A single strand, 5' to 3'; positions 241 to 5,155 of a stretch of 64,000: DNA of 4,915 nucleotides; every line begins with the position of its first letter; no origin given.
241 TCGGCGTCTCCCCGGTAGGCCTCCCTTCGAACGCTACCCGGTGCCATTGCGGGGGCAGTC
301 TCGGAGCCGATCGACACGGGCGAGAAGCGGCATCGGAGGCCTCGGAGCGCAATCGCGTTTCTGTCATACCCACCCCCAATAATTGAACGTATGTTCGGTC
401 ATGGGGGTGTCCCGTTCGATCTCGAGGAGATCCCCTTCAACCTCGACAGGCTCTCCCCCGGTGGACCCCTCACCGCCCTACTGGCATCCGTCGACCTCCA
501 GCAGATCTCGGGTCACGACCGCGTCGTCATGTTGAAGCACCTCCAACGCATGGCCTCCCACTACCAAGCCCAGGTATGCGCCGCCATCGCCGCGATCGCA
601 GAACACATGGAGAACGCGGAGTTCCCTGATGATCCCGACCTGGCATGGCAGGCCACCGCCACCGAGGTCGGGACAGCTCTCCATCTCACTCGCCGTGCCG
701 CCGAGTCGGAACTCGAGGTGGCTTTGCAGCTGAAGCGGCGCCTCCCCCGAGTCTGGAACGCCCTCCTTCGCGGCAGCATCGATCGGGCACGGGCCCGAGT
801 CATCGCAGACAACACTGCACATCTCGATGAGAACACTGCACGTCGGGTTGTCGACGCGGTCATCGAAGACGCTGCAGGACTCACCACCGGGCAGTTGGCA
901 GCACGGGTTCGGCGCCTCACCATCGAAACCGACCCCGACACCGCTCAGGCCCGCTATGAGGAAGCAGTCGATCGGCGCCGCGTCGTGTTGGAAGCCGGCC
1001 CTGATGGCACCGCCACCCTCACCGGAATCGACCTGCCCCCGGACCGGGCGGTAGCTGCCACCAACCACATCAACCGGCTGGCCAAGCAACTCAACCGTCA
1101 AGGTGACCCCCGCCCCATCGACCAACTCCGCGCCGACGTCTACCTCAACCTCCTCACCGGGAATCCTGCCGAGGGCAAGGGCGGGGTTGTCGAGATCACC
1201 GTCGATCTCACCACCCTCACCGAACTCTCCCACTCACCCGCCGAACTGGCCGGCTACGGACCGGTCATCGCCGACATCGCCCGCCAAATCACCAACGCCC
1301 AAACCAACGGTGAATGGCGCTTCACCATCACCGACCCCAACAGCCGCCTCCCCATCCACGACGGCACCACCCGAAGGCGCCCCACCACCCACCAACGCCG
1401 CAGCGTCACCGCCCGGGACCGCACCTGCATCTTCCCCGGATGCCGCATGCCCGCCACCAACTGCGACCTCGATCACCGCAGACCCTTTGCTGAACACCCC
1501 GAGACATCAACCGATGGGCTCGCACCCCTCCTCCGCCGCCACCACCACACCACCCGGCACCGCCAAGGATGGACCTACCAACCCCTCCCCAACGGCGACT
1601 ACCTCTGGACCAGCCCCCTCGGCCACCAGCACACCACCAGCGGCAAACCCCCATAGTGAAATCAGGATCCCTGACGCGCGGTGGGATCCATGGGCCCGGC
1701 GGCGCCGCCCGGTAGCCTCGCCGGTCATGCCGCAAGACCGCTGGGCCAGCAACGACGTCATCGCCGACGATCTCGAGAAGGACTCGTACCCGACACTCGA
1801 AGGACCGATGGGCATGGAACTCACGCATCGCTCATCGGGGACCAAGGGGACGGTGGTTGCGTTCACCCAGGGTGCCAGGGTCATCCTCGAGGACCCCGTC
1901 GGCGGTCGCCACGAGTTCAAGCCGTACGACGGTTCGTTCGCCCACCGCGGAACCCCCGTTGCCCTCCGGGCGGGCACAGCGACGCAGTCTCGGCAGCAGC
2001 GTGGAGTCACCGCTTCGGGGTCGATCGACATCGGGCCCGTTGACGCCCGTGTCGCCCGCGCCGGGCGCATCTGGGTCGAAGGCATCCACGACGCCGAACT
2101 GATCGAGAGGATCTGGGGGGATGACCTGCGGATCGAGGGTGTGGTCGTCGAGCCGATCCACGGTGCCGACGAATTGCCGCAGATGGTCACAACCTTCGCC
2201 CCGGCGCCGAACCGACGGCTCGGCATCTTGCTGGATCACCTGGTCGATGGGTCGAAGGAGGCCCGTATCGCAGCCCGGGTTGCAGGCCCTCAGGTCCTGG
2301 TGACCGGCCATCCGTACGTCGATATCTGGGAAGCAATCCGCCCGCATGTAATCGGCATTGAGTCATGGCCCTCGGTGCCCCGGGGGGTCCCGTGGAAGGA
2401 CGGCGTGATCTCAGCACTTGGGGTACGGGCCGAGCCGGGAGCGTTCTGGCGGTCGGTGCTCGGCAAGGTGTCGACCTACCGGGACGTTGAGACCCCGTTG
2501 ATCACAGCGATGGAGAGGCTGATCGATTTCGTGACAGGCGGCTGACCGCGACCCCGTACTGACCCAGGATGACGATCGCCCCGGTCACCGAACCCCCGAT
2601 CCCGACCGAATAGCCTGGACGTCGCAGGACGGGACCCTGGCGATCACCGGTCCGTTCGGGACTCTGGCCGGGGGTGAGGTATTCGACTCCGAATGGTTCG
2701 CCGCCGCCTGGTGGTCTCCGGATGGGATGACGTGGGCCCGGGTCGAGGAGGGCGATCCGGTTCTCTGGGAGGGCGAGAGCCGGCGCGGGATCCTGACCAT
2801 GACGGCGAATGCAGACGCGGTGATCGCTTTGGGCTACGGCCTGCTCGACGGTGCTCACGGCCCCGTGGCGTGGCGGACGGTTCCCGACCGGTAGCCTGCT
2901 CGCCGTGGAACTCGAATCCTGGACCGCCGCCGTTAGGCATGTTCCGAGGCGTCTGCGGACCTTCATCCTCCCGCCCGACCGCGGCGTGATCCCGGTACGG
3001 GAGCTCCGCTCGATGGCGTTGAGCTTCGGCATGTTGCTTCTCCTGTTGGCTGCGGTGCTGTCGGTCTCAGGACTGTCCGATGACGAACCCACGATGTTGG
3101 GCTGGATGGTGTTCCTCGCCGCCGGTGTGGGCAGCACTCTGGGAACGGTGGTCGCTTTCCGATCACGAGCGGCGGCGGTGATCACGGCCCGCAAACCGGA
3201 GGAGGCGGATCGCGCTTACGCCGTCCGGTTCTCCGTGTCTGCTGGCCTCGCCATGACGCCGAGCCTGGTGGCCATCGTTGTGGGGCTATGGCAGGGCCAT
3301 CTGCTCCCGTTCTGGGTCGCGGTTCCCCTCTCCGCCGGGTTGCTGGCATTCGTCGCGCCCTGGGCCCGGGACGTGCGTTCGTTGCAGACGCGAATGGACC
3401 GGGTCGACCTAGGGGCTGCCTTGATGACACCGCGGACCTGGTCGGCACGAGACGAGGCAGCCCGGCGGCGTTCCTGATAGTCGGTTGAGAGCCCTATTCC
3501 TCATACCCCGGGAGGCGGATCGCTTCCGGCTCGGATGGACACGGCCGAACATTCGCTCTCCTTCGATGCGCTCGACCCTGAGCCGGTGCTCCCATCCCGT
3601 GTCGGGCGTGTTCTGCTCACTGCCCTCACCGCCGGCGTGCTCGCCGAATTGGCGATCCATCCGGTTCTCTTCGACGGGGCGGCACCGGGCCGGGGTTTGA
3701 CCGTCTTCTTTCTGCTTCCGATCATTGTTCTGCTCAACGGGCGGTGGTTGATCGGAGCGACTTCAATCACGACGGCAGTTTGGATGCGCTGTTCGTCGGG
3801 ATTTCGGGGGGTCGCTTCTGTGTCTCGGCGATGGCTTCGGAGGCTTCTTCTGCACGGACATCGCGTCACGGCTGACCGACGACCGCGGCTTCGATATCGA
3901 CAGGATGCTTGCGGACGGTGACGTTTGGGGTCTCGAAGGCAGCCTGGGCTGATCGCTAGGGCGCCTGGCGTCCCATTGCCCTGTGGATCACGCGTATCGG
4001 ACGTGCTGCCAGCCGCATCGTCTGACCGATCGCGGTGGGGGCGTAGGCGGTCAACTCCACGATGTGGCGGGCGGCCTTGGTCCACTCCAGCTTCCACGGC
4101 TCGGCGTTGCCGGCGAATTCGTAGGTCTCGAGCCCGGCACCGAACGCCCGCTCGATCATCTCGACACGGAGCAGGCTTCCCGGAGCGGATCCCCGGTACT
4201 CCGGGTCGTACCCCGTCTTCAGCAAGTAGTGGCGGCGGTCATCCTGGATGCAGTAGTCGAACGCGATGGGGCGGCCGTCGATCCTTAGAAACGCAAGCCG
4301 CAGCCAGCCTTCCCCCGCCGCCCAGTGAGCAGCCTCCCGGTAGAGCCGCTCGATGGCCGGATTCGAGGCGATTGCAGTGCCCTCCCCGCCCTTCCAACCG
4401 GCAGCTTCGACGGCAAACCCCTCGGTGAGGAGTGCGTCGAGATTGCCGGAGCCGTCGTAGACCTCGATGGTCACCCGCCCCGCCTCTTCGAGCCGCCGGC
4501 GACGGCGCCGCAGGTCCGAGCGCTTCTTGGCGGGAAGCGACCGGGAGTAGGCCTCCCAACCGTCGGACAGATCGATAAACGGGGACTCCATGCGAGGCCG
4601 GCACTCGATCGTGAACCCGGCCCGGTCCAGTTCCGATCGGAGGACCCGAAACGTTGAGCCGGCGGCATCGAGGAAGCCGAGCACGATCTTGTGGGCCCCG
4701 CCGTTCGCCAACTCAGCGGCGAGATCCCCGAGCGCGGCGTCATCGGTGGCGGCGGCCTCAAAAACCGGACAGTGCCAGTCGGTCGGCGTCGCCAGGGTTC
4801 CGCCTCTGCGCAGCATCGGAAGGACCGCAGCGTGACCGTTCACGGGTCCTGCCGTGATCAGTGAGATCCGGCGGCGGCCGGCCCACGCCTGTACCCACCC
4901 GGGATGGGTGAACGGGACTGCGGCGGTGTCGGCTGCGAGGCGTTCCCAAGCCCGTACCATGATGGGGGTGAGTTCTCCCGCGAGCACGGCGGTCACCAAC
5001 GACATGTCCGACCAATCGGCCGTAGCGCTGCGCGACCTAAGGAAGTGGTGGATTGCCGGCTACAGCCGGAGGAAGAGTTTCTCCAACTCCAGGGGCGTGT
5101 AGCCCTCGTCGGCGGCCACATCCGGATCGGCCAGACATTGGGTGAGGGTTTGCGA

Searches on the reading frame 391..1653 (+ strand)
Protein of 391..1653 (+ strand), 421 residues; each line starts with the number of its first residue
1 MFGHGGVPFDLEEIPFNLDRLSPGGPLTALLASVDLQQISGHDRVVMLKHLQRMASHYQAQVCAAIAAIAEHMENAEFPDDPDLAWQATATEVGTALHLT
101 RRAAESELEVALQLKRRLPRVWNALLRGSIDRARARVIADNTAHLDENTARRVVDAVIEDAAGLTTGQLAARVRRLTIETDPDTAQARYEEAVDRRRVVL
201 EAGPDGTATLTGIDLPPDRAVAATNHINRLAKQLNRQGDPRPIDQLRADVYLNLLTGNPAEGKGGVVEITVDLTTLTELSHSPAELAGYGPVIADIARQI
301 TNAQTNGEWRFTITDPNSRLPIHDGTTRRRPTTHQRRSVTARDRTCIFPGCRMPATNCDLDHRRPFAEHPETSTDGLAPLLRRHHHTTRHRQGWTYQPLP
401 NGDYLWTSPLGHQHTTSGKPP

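Call 39: search_protein_families(library=pfam, proteins=[window:391-1653:+], max_evalue=0.001)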
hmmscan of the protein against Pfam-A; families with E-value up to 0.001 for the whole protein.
window:391-1653:+ (421 aa): 1 family
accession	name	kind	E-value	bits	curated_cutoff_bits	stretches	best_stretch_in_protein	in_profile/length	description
PF02720.22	DUF222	-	1e-21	78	24.4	1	56-343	8-306/306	Domain of unknown function (DUF222)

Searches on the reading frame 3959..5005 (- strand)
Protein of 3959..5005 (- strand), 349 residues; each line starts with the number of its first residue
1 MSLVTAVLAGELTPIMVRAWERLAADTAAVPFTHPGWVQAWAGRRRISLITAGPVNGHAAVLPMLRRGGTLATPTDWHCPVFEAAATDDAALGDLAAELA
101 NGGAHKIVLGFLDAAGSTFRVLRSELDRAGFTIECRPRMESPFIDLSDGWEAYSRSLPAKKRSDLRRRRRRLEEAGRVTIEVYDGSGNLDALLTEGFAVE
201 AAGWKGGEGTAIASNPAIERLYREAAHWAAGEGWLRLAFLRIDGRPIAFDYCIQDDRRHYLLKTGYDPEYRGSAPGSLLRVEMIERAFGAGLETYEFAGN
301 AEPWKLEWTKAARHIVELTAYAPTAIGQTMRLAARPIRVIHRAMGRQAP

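Call 39: search_protein_families(library=pfam, proteins=[window:3959-5005:-], max_evalue=0.001)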
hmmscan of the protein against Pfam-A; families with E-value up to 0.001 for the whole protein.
window:3959-5005:- (349 aa): 1 family
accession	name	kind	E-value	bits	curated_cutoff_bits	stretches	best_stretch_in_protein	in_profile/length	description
PF13480.13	Acetyltransf_6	-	1.3e-33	116.6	22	1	159-305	1-142/143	Acetyltransferase (GNAT) domain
